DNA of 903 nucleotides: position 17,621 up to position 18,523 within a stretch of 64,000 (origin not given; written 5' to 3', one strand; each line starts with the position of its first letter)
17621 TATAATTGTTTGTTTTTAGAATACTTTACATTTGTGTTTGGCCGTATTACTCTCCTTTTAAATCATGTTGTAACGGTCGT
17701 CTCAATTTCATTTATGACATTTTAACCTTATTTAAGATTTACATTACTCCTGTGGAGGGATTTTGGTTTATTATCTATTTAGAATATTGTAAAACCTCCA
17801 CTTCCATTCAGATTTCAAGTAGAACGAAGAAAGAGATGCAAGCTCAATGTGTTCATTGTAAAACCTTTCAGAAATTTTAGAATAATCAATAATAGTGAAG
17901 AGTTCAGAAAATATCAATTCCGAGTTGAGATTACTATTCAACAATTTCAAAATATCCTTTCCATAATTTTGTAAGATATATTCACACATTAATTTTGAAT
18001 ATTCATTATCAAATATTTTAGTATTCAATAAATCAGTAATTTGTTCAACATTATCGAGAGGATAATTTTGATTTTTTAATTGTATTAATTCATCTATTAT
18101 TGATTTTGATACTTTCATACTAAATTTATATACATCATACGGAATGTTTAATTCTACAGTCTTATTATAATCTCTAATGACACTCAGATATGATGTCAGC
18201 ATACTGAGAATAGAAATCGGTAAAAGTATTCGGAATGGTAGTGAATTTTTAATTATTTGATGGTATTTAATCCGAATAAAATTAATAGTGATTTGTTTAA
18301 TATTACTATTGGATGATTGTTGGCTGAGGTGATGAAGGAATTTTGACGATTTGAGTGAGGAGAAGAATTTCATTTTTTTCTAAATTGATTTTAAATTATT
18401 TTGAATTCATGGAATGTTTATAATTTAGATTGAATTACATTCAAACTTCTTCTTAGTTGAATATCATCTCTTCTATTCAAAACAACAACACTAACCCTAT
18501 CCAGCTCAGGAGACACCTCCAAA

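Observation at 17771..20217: ClpB-D2-like AAA_2 protein with dead Walker motifs, possibly with an extra in-frame 3' exon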

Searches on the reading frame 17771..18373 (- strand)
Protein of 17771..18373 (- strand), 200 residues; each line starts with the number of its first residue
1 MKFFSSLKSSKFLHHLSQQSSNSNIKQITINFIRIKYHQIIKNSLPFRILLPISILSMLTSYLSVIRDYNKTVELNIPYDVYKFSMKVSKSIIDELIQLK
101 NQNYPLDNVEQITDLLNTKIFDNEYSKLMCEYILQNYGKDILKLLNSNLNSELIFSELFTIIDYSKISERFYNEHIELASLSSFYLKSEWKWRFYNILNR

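Call 4: search_protein_families(library=pfam, proteins=[window:17771-18373:-], max_evalue=1)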
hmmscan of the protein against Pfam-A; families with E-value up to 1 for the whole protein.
window:17771-18373:- (200 aa): 2 families
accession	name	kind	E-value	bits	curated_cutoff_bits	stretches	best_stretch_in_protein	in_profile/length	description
PF20825.2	Saposin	-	0.00034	21.1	27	1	89-155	8-69/131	Saposin-like domain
PF03489.22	SapB_2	-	0.15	12.7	21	1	129-154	2-27/34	Saposin-like type B, region 2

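Call 12: list_cluster_members(proteins=[window:17771-18373:-, window:18418-20217:-])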
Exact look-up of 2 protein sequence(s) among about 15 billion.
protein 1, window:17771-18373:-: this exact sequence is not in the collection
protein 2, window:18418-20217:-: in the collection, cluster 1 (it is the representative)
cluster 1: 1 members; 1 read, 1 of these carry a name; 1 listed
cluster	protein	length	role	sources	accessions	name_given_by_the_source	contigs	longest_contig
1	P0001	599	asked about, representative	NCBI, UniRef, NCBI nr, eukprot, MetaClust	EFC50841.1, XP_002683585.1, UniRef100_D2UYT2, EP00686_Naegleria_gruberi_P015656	predicted protein [Naegleria gruberi] | Predicted protein n=1 Tax=Naegleria gruberi TaxID=5762 RepID=D2UYT2_NAEGR | uncharacterized protein NAEGRDRAFT_45254 [Naegleria gruberi]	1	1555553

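Call 13: find_homologous_proteins(query=window:17771-18373:-, max_evalue=0.01)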
Query window:17771-18373:- (200 aa): 1 proteins with E <= 0.01 among 132 candidates.
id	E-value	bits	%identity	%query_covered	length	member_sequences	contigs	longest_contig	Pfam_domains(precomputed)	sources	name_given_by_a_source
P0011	8.3e-119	412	99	100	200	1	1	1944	-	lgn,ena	-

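Call 14: find_encoding_contigs(protein=P0011, flank=10000, max_places=10)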
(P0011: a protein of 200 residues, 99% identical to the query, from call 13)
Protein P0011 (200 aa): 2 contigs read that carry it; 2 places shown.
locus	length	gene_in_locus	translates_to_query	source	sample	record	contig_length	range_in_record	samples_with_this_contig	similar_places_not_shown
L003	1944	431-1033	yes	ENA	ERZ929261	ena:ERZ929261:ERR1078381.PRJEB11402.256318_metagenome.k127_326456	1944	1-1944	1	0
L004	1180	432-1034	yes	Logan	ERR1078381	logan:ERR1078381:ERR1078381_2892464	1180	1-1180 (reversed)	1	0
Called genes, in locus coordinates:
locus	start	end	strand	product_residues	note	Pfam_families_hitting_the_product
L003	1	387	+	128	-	?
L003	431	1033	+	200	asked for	-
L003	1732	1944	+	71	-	?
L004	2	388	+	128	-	?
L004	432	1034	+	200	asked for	-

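Call 46: search_protein_families(library=ncbifam, proteins=[window:17771-18373:-], max_evalue=0.01)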
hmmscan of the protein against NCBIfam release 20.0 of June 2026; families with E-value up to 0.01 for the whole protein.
window:17771-18373:- (200 aa): 0 families

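Call 50: predict_structure(protein=window:17771-18373:-)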
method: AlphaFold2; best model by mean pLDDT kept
length: 200 residues; sequences in the alignment: 1
mean_pLDDT: 66.6   pTM: 0.59
mean pLDDT of the five models: 66.6, 63.8, 56.5, 36.4, 35.3
residues with pLDDT >= 90: 30; 70-90: 65; 50-70: 44; < 50: 61
segments of 3 or more residues with pLDDT < 50: 1-21, 24-29, 44-48, 178-200
pLDDT, mean of each block of 10 residues (from residue 1): 39 47 48 51 48 54 59 61 81 91 88 91 87 92 89 79 83 64 39 41
secondary structure, 60 per line:
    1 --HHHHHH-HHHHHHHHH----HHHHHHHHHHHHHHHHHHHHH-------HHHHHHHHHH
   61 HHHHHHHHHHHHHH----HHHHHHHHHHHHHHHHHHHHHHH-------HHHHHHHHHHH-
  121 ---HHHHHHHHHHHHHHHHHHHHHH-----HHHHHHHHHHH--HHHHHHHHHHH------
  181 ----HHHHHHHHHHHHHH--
elements in order: H3-8 H10-18 H23-43 H51-74 H79-101 H109-119 H124-145 H151-161 H164-174 H185-198

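Call 53: fold_search(model_id=the predicted structure, library=pdb)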
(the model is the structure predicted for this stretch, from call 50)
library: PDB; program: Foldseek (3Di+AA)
matches with E <= 10: 222; with E <= 0.001: 0
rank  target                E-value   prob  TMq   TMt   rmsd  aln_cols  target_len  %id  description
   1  9q6a_A                2.8e-01  0.35  0.20  0.19  12.7       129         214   14  Crystal structure of octameric COMMD-like protein MBK5214510 from Flavobacteriaceae bacterium (released 2025-10-01)
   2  1aep                  6.8e-01  0.13  0.18  0.21  14.5       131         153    5  MOLECULAR STRUCTURE OF AN APOLIPOPROTEIN DETERMINED AT 2.5-ANGSTROMS RESOLUTION (released 1994-01-31)
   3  5w7b_A                8.7e-01  0.51  0.24  0.43   5.5        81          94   21  Rabbit acyloxyacyl hydrolase (AOAH), proteolytically processed, S262A mutant, with LPS (released 2018-01-03)
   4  9min_I                1.2e+00  0.12  0.17  0.24  12.7       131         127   14  Structure of a designed minibinder to NYESO1-A*02:01 (released 2025-08-06)
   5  5f3q_A                1.2e+00  0.08  0.17  0.18  15.4       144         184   12  Crystal structure of a noncanonical Dicer protein from Entamoeba histolytica (released 2016-12-14)
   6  9g71_A                1.3e+00  0.08  0.15  0.09  26.1       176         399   16  Cryo-EM structure of TTYH2 in complex with lipids in GDN (released 2025-05-21)
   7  5iji                  1.4e+00  0.07  0.17  0.16  21.7       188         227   13  Fragment of nitrate/nitrite sensor histidine kinase NarQ (WT) in symmetric holo state (released 2017-05-31)
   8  3k1s_A                1.5e+00  0.12  0.18  0.28  16.7       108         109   14  Crystal Structure of the PTS Cellobiose Specific Enzyme IIA from Bacillus anthracis (released 2009-10-13)
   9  7rtu_B                1.9e+00  0.08  0.17  0.10  25.8       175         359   16  Cryo-EM structure of a TTYH2 trans-dimer (released 2021-08-25)
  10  3pef_D                2.0e+00  0.09  0.18  0.14  11.4       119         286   13  Crystal structure of gamma-hydroxybutyrate dehydrogenase from Geobacter metallireducens in complex with NADP+ (released 2011-12-07)
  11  5jgp                  2.0e+00  0.06  0.17  0.16  21.8       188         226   13  Crystal structure of the nitrate/nitrite sensor NarQ fragment bound with iodide ions (released 2017-05-31)
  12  9nss_C                2.1e+00  0.15  0.24  0.17   9.6       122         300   15  Bacterial Pictet-Spenglerase KslB in complex with L-Trp alternative binding mode (released 2025-04-23)
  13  2uyy_D                2.1e+00  0.14  0.22  0.17  11.4       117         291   14  Structure of the cytokine-like nuclear factor n-pac (released 2007-07-03)
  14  3fyq                  2.1e+00  0.10  0.22  0.23  15.4       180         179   10  Structure of Drosophila melanogaster talin IBS2 domain (residues 1981-2168) (released 2009-02-03)
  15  8bw8_D                2.2e+00  0.12  0.20  0.15  12.7       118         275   10  Crystal structure of the dCNK-SAM-CRIC-PDZ/dHYP-SAM complex (released 2024-02-21)
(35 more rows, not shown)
